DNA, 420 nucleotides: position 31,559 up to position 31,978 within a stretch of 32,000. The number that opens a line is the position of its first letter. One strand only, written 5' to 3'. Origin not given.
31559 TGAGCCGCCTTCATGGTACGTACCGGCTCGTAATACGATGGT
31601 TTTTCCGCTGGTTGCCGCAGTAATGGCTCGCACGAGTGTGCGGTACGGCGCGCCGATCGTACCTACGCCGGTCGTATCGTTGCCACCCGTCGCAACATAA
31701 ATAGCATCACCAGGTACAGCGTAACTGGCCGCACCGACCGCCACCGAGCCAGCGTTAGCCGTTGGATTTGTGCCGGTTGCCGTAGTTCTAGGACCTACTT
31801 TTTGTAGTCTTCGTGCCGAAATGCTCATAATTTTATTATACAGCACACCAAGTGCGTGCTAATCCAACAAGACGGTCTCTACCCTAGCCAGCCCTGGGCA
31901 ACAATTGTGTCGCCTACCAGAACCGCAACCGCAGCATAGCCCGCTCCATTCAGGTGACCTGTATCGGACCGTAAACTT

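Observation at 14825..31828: Second conserved N-terminal tag, M-S-x-(F/T/S)-x-(R/Q)-R-(L/I)-(Q/R), on five proteins with unrelated extracellular-type domains and no signal peptide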

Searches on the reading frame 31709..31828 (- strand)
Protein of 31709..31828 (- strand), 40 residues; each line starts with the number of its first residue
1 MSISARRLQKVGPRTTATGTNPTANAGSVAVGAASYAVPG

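Call 56: find_homologous_proteins(query=A7, max_evalue=10)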
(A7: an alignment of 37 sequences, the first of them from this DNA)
Query A7 (37 sequences) (40 aa, profile of the alignment): 1 proteins with E <= 10 among 18 candidates.
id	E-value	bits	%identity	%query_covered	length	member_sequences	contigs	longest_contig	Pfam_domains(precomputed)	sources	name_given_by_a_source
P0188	5.8e-11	60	63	100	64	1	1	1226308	-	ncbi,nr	ncbi:hypothetical protein IPL68_04420 [Candidatus Saccharibacteria bacterium]|nr:MAG: hypothetical p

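Call 64: search_protein_representatives(alignment_id=A8)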
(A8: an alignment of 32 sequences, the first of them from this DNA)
Query: 32 sequences, 40 profile positions. Proteins with E-value up to 0.001 (for the whole library): 6; up to 1e-10: 1; up to 1e-30: 0. The best 6 are listed.
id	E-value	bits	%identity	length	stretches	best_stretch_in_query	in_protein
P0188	1.9e-11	60.1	-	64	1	1-40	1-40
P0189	8.8e-09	51.6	-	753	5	14-35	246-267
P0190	1.3e-07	47.8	-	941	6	14-31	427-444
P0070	3.9e-04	36.7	-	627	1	19-40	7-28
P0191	5.8e-04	36.2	-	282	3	15-33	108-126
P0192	8.1e-04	35.7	-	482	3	18-31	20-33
